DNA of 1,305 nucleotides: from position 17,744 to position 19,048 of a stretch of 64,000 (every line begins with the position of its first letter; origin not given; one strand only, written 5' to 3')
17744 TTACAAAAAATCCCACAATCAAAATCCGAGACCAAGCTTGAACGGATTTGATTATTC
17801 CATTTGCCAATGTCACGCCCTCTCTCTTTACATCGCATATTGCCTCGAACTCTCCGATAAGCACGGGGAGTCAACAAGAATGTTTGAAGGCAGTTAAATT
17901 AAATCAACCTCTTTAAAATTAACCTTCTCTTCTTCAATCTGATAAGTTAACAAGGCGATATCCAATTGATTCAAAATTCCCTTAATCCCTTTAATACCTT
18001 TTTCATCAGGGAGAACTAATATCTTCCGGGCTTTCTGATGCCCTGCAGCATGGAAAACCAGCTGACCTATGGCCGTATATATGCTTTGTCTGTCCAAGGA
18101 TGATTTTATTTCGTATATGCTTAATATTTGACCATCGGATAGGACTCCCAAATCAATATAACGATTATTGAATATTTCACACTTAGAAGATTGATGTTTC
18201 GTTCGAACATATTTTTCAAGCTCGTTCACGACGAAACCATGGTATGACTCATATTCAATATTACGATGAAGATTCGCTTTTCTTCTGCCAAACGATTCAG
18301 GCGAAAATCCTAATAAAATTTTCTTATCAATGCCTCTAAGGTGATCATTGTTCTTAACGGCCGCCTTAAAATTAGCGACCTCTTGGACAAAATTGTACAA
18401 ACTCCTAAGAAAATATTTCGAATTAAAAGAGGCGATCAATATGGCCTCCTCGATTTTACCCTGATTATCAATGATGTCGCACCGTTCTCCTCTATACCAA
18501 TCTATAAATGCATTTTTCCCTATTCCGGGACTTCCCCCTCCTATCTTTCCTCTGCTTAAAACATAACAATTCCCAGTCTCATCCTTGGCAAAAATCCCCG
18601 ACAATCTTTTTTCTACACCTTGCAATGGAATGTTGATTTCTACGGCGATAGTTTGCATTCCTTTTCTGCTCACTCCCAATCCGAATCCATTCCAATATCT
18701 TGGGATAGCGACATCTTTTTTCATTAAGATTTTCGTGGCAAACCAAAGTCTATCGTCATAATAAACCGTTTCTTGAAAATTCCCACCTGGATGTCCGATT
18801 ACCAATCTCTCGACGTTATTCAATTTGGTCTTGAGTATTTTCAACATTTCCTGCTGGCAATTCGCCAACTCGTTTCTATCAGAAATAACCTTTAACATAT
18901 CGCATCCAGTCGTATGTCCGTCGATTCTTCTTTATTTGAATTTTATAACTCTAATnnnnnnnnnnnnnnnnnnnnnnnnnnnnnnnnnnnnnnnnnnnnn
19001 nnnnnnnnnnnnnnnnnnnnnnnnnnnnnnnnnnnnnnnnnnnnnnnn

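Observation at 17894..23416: Candidate uncharacterised three-gene defence locus: PD-(D/E)xK protein, wH+TM protein and Mrr-nuclease::STAND giant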

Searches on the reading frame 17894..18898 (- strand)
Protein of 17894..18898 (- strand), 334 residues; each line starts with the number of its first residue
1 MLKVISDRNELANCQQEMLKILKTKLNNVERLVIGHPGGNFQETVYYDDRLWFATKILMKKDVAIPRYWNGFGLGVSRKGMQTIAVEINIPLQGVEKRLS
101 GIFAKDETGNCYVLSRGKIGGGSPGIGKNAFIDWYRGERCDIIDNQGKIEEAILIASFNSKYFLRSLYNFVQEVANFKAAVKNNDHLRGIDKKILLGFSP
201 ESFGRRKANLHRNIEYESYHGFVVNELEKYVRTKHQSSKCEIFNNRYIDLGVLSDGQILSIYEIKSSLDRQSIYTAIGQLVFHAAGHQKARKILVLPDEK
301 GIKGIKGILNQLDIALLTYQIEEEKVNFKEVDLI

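Call 5: search_protein_families(library=pfam, proteins=[window:17894-18898:-], max_evalue=0.1)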
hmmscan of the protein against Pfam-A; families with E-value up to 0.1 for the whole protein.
window:17894-18898:- (334 aa): 0 families

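Call 6: search_protein_families(library=padloc, proteins=[window:17894-18898:-], max_evalue=0.1)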
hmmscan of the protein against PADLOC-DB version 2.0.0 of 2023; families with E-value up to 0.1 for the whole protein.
window:17894-18898:- (334 aa): 0 families

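Call 7: search_protein_families(library=ncbifam, proteins=[window:17894-18898:-], max_evalue=0.1)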
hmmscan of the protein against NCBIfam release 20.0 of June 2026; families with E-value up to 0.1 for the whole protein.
window:17894-18898:- (334 aa): 0 families

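Call 9: find_homologous_proteins(query=window:17894-18898:-)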
Query window:17894-18898:- (334 aa): 161 proteins with E <= 0.001 among 1670 candidates; the best 120 are listed.
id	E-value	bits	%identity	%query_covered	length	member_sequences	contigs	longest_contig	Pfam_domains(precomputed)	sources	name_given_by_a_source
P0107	1.3e-210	716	97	100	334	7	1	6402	-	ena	-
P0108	3.4e-89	317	48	98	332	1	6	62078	-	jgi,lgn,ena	jgi:hypothetical protein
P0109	2.7e-88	314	45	98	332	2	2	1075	-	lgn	-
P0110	4.7e-87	310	49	99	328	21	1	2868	-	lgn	-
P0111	1.5e-86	309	47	98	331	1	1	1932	-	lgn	-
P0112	5.0e-84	300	49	99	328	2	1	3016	-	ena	-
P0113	3.2e-82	294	47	98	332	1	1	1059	-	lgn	-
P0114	4.6e-82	294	45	99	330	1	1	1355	-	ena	-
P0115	3.3e-81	291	47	99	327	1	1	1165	-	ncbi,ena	-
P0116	9.0e-81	290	46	98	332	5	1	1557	-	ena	-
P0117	1.0e-80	289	43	98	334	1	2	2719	-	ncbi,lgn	-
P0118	1.6e-80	289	45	96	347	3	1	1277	-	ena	-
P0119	2.2e-80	288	48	98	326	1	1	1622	-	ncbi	-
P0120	5.6e-80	287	47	98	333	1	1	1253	-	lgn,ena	-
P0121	1.7e-79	285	45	98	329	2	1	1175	-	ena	-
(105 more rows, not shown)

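Call 15: find_related_loci(query=A2, collection=genome_contigs, flank=8000)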
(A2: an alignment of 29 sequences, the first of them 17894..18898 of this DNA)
Query A2 (334 aa) in genome_contigs; peptide patterns used: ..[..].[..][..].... (x = any residue, [..] = any of these).
87 stretches matched a pattern; 55 encode a relative of the query (tblastn E <= 1e-3); 55 distinct loci.
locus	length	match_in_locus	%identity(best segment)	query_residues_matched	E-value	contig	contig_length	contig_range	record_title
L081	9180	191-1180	44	1-328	7e-82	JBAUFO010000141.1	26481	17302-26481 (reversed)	MAG: Candidatus Zixiibacteriota bacterium isolate MFD13088_ilm_asm_bin32 k127_300373, whole genome shotgun sequence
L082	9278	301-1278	43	1-328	3e-74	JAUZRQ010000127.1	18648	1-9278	MAG: candidate division KSB1 bacterium isolate GS19_ROV16_BS04-AMOR20_M0784 AMOR20_M0784_contig127, whole genome shotgun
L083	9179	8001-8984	42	1-328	3e-72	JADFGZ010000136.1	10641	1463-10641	MAG: Acidobacteria bacterium isolate B32T1B5 B32T1B5_NODE7823, whole genome shotgun sequence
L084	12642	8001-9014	41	1-330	4e-63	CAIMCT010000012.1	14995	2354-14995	MAG: uncultured Desulfobacteraceae bacterium isolate Umea1_bin-2529 genome assembly, contig: bin-2529:012/580, whole gen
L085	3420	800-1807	38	1-328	3e-55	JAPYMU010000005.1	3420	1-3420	MAG: Arenicellales bacterium isolate r_stze1 Seq5, whole genome shotgun sequence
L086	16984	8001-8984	36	1-321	2e-53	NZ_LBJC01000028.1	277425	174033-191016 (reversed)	Bradyrhizobium nanningense strain CCBAU 53390 scaffold29_44.1, whole genome shotgun sequence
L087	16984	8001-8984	36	1-321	3e-53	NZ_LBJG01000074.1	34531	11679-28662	Bradyrhizobium sp. CCBAU 51627 C635, whole genome shotgun sequence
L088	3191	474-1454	34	1-321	4e-53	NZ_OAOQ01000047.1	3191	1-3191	Cereibacter ovatus strain JA234, whole genome shotgun sequence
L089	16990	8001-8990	36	1-326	6e-53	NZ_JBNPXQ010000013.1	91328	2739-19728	Sphingomonas zeicaulis strain DSM 100587 Ga0373354_13, whole genome shotgun sequence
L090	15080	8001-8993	35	1-321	7e-51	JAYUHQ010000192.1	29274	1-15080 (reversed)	MAG: Aestuariivirga sp. isolate GFS_8503 GFS_8503_191, whole genome shotgun sequence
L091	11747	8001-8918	36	1-300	2e-48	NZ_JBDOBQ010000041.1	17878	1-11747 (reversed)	MAG: Acetobacter sp. isolate WK028_bin.4 NODE_492_length_17878_cov_222.003759, whole genome shotgun sequence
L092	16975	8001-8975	33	1-321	5e-48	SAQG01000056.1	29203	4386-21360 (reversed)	MAG: Mesorhizobium sp. isolate N.Ca.IN.012.02.1 NODE_56_length_29203_cov_15.520859, whole genome shotgun sequence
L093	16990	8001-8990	34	1-326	2e-47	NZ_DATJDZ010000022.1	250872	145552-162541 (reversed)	MAG: Asticcacaulis sp. isolate SMAG_U15420 k141_165997, whole genome shotgun sequence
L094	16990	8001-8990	34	1-326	9e-46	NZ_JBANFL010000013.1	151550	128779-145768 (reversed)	Sphingobium aquiterrae strain DSM 106441 NODE_13_length_151550_cov_147.964423, whole genome shotgun sequence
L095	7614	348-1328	33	1-321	5e-46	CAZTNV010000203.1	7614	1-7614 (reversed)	MAG TPA_asm: uncultured Mycobacteriaceae bacterium isolate SRP072547_co2_99 genome assembly, contig: NODE_20453_length_7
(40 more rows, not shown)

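Call 22: search_protein_families(library=pfam, alignment_id=A2, max_evalue=0.05)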
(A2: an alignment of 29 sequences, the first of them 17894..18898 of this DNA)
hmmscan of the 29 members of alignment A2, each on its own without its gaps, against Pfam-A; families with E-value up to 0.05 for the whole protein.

A. member 1, window:17894-18898:- (334 aa): 0 families

B. families by the number of members that match (of 29 scanned): 2 families
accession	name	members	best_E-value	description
PF04313.20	HSDR_N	1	0.024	Type I restriction enzyme R protein N terminus (HSDR_N)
PF18680.6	SPECT1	1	0.03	Plasmodium host cell traversal SPECT1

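Call 26: find_encoding_contigs(protein=P0107, flank=6000, max_places=3)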
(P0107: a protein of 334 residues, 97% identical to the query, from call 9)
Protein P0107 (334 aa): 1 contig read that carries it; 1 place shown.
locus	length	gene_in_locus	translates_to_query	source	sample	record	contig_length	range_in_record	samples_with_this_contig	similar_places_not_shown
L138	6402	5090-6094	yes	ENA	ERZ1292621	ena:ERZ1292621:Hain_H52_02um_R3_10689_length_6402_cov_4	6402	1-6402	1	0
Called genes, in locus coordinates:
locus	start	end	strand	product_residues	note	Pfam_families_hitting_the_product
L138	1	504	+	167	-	?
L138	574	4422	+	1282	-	PF25199:nSTAND_NTPase5 (faint)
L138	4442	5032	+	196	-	-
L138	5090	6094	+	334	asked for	-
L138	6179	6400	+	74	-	?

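Call 33: search_solved_structures(query=A2, max_evalue=10, show_alignments=2)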
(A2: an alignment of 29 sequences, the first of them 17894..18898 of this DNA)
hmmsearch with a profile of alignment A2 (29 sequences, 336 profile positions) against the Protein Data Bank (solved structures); distinct sequences matched with E-value up to 10: 2.
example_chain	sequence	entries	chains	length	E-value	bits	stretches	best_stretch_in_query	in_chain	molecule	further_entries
7kzm_A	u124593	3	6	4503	0.041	16.1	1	162-246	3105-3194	Heavy chain alpha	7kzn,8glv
2mar_A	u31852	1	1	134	0.54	12.4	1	195-281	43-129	SXP/RAL-2 family protein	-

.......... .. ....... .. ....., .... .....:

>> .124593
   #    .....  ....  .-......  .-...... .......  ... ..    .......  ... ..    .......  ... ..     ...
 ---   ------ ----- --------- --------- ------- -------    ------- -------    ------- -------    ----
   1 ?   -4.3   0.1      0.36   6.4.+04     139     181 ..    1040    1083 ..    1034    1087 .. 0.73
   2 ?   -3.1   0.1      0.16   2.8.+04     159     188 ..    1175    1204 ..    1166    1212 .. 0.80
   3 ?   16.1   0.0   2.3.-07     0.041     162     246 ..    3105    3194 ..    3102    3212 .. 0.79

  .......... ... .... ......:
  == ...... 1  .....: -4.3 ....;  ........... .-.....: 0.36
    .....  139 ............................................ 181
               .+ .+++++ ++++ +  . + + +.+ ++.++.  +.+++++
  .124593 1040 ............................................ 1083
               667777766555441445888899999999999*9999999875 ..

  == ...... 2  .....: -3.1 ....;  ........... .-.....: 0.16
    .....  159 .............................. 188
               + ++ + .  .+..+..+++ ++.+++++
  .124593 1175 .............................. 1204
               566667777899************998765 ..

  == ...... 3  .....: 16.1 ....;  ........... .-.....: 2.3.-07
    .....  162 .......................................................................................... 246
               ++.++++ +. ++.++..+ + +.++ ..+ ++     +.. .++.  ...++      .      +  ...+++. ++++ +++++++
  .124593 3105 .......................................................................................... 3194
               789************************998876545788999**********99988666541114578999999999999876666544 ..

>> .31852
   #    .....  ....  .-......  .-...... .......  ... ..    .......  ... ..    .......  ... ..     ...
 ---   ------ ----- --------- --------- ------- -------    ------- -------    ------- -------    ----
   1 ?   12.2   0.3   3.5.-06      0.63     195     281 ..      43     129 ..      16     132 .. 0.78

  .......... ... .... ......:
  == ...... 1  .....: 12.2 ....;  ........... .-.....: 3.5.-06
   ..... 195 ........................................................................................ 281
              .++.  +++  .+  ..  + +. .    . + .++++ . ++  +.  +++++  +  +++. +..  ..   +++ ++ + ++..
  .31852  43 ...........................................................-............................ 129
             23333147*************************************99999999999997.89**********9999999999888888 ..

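Call 42: predict_structure(alignment_id=A2)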
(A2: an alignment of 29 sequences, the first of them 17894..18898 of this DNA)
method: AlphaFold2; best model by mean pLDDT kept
length: 334 residues; sequences in the alignment: 29
mean_pLDDT: 88.2   pTM: 0.63
mean pLDDT of the five models: 88.2, 88.0, 87.4, 86.3, 86.3
residues with pLDDT >= 90: 226; 70-90: 73; 50-70: 19; < 50: 16
segments of 3 or more residues with pLDDT < 50: 188-195, 209-215
pLDDT, mean of each block of 10 residues (from residue 1): 97 98 97 88 96 98 97 89 95 96 97 94 70 87 96 95 93 91 66 61 64 58 94 83 92 91 94 95 90 93 86 95 89 54
secondary structure, 60 per line:
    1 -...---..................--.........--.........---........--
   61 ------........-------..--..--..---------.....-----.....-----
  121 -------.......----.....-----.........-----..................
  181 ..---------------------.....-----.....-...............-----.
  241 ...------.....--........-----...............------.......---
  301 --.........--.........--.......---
elements in order: E2-4 H8-25 E28-36 E39-47 E51-58 E67-74 E101-105 E111-115 H128-134 E139-143 E149-157 H163-182 E204-208 E214-218 H220-234 E240-243 E250-254 E257-264 H270-284 E291-297 H303-311 E314-322 E325-331

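Call 78: fold_search(model_id=the predicted structure, library=pdb)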
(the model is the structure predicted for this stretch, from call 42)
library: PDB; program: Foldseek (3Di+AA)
matches with E <= 10: 443; with E <= 0.001: 0
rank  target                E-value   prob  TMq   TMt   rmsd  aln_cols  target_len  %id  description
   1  2vld_A                6.4e-03  0.57  0.18  0.25  20.5       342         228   11  crystal structure of a repair endonuclease from Pyrococcus abyssi (released 2009-05-19)
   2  2vld_B                7.6e-03  0.84  0.23  0.32  16.4       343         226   11  crystal structure of a repair endonuclease from Pyrococcus abyssi (released 2009-05-19)
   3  8em1_B                2.1e-02  0.99  0.24  0.17   5.3       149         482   16  Type IIS Restriction Endonuclease PaqCI, DNA Unbound (released 2023-03-22)
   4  5gke_A                3.5e-02  0.72  0.24  0.33  16.7       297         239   10  Structure of EndoMS-dsDNA1 complex (released 2016-11-02)
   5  5gkj_B                5.6e-02  0.38  0.18  0.26  19.3       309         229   10  Structure of EndoMS in apo form (released 2016-11-02)
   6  1xmx                  1.2e-01  0.92  0.21  0.19   6.9       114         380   16  Crystal structure of protein VC1899 from Vibrio cholerae (released 2004-11-16)
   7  2rgn_B                1.5e-01  0.16  0.10  0.10  16.6       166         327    9  Crystal Structure of p63RhoGEF complex with Galpha-q and RhoA (released 2008-01-15)
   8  9iac_A                1.8e-01  0.16  0.15  0.18  15.7       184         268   10  Structure of the Argonaute-associated Cas4 family protein 1 (ACE1) from Microcystis aeruginosa (MaACE1) (released 2025-04-23)
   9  2rgn_E                1.8e-01  0.15  0.10  0.10  16.6       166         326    9  Crystal Structure of p63RhoGEF complex with Galpha-q and RhoA (released 2008-01-15)
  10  8z4i_A                2.1e-01  0.85  0.21  0.19   5.1       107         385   16  crystal structure of Cdn1 in complex with cA3 (released 2026-02-04)
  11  6zhi_A                2.3e-01  0.06  0.11  0.16  18.3       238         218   10  Structure of the Plasmodium falciparum Hsp70-x substrate binding domain in complex with hydrophobic peptide (released 2020-09-09)
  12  6wam_F                2.9e-01  0.60  0.21  0.17   6.2       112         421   21  Structure of Acinetobacter baumannii Cap4 SAVED/CARF-domain containing receptor (released 2020-06-17)
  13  5oc7_A                3.1e-01  0.08  0.08  0.22  16.8       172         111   11  Crystal structure of the pleckstrin-homology domain of Bcr-Abl in complex with monobody Mb(Bcr-PH_4). (released 2017-12-27)
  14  3p6a_B                3.2e-01  0.10  0.09  0.09  15.3       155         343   12  Crystal Structure of the DH/PH domains of p115-RhoGEF (R399E mutant) (released 2011-01-05)
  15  8q43_A                3.6e-01  0.87  0.22  0.18   5.0       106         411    9  Crystal structure of cA4-bound Can2 (E341A) in complex with oligo-C DNA (released 2023-11-22)
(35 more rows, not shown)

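Call 85: find_related_loci(query=A2, collection=viral_contigs, flank=5000)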
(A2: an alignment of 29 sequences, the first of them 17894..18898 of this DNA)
Query A2 (334 aa) in viral_contigs; peptide patterns used: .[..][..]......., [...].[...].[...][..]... (x = any residue, [..] = any of these).
63 stretches matched a pattern; 2 encode a relative of the query (tblastn E <= 1e-3); 2 distinct loci.
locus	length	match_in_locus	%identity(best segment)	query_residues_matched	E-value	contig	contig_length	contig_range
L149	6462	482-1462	33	1-321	5e-52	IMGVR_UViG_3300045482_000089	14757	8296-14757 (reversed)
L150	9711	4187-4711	32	2-181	2e-15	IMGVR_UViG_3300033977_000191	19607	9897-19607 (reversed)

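Call 86: search_dna_similar(query=window:17894-18898:-, collection=plasmids, mode=protein, max_rows=15)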
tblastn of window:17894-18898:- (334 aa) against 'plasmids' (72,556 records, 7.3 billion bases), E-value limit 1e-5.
Records with a match: 6; places in all: 6; records where one place covers at least 80% of the query: 6.
Best place of each record, by identity: <60% 6.
By first word of the organism name: Bosea 2; Hymenobacter 2; Azospirillum 1; Polaromonas 1.
By predicted mobility (MOB-suite, as given by PLSDB): non-mobilizable 4; mobilizable 2.
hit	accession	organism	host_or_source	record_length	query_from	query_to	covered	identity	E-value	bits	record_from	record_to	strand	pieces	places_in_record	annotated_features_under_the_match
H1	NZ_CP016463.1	Bosea sp. RAC05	Microbial isolate,Algal phycosphere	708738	1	329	99%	32.7%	4e-37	148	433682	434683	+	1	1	hypothetical protein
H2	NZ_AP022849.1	Bosea sp. ANAM02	Callyspongia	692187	14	325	93%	34.5%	3e-34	140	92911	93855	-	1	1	hypothetical protein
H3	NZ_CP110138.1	Hymenobacter sp. YIM 151858-1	whole organism,soil sample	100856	1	319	96%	28.7%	8e-21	100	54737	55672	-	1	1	hypothetical protein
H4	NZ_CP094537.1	Hymenobacter monticola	Single cell,a pond on the Huanglong ...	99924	1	331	99%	27.5%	6e-18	92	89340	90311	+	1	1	hypothetical protein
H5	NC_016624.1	Azospirillum lipoferum 4B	-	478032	39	334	89%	27.6%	3e-11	72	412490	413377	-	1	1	hypothetical protein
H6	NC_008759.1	Polaromonas naphthalenivorans CJ2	-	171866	40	320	84%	23.2%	2e-8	63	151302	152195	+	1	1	hypothetical protein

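Call 88: get_annotated_region(hit=H3, flank=5000)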
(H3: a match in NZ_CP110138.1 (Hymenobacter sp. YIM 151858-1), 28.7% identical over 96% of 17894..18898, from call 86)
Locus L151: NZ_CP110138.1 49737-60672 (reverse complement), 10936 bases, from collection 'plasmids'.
description: Hymenobacter sp. YIM 151858-1 plasmid unnamed2
organism: Hymenobacter sp. YIM 151858-1 (NCBI taxid 2987688)
taxonomy: Bacteria; Bacteroidota; Cytophagia; Cytophagales; Hymenobacteraceae; Hymenobacter; Hymenobacter sp. YIM 151858-1
host: -; source: whole organism,soil sample; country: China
typing (MOB-suite, as given by PLSDB): mobilizable; relaxase MOBB
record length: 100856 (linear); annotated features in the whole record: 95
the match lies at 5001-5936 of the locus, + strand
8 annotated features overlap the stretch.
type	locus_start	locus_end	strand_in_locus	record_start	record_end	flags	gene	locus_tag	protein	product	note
CDS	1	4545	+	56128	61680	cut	-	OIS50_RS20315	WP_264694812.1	hypothetical protein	-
CDS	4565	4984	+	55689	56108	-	-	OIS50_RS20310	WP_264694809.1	hypothetical protein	-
CDS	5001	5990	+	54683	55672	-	-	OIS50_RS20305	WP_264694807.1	hypothetical protein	-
CDS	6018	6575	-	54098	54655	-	-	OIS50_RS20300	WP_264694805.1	hypothetical protein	-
CDS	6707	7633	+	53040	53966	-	-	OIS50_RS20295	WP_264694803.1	hypothetical protein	-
CDS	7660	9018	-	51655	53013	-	-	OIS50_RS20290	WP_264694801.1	Fic family protein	-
CDS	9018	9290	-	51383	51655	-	-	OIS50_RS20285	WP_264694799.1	antitoxin VbhA family protein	-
CDS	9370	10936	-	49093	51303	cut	-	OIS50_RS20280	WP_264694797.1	type IV secretory system conjugative DNA transfer family protein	-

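Call 89: get_annotated_region(hit=H1, flank=5000)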
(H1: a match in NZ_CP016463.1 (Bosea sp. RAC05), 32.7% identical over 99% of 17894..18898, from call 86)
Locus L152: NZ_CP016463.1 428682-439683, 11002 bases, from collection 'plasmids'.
description: Bosea sp. RAC05 plasmid pBSY19_1, complete sequence
organism: Bosea sp. RAC05 (NCBI taxid 1842539)
taxonomy: Bacteria; Pseudomonadota; Alphaproteobacteria; Hyphomicrobiales; Boseaceae; Bosea; Bosea sp. RAC05
host: -; source: Microbial isolate,Algal phycosphere; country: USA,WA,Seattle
typing (MOB-suite, as given by PLSDB): non-mobilizable
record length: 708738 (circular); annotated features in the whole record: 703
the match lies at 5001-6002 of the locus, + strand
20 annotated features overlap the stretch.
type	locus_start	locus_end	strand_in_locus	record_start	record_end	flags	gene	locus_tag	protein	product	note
CDS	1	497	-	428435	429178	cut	-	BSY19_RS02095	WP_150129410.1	hypothetical protein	-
CDS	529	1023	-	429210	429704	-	-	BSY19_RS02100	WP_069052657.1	hypothetical protein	-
CDS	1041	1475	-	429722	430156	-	-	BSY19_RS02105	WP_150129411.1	hypothetical protein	-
CDS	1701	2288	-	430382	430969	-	-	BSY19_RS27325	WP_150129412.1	hypothetical protein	-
CDS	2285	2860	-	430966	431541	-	-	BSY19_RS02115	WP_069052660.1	hypothetical protein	-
CDS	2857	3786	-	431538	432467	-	-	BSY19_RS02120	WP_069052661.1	hypothetical protein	-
CDS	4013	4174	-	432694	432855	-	-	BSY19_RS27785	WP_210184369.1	hypothetical protein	-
CDS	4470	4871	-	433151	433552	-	-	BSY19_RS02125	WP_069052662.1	hypothetical protein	-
CDS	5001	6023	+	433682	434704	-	-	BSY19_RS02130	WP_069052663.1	hypothetical protein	-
CDS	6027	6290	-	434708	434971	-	-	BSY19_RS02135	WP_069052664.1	FaeA/PapI family transcriptional regulator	GO:0006355 - regulation of DNA-templated transcription [Evidence IEA]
CDS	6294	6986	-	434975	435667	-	-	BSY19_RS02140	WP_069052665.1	hypothetical protein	-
CDS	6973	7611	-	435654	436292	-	-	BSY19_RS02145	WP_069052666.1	recombinase family protein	GO:0006310 - DNA recombination [Evidence IEA]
CDS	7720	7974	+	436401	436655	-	-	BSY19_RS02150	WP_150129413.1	hypothetical protein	-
CDS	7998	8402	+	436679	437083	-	-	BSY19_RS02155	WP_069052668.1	hypothetical protein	-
CDS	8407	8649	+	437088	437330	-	-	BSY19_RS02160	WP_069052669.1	hypothetical protein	-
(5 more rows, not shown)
